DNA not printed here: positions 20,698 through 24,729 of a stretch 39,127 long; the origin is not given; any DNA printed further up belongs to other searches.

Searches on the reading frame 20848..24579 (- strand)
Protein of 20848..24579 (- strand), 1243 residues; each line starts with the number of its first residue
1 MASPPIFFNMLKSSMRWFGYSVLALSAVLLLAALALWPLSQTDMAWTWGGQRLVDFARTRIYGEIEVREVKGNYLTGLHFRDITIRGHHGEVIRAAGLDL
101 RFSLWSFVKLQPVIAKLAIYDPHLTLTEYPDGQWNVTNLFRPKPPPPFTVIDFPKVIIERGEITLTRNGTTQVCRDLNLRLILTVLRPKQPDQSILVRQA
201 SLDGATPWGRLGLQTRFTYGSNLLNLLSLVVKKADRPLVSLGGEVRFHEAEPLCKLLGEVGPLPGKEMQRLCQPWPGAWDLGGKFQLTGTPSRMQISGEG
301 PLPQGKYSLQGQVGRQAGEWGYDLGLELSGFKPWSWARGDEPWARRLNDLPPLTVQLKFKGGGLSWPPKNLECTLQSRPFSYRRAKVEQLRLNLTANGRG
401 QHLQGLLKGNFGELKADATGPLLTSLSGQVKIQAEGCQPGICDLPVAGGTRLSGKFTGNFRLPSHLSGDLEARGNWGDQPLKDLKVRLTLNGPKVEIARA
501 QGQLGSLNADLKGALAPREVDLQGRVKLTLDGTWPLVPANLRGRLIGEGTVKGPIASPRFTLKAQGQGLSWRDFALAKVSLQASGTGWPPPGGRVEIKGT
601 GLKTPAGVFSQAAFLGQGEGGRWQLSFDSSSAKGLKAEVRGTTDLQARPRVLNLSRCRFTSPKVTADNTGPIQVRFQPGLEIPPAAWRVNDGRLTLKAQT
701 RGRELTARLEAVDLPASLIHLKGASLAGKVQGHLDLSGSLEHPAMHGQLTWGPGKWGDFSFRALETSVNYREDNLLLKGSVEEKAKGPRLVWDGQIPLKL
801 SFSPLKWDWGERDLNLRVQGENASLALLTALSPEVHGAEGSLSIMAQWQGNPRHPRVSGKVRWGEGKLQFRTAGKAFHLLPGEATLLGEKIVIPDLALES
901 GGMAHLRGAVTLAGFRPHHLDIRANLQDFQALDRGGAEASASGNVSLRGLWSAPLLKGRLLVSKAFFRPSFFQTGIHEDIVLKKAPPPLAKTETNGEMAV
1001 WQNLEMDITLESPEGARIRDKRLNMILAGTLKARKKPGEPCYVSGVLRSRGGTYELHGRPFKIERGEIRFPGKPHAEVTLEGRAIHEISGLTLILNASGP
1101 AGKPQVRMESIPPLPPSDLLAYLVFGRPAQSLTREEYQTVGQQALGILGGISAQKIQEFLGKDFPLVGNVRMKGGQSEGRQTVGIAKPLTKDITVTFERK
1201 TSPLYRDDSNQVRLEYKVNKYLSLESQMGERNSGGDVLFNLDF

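Call 97: search_protein_families(library=pfam, proteins=[window:20848-24579:-], max_evalue=0.00001)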
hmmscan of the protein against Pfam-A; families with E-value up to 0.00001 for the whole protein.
window:20848-24579:- (1243 aa): 3 families
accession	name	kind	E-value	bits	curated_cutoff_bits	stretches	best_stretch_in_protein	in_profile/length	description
PF04357.19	TamB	-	4e-51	174.9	22.4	1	899-1243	8-381/381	TamB, inner membrane protein subunit of TAM complex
PF05359.17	DUF748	-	4.3e-07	28.8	50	0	58-181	49-184/1037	Domain of Unknown Function (DUF748)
PF13116.12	YhdP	-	7.2e-06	24.6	46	0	67-129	57-123/1224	YhdP protein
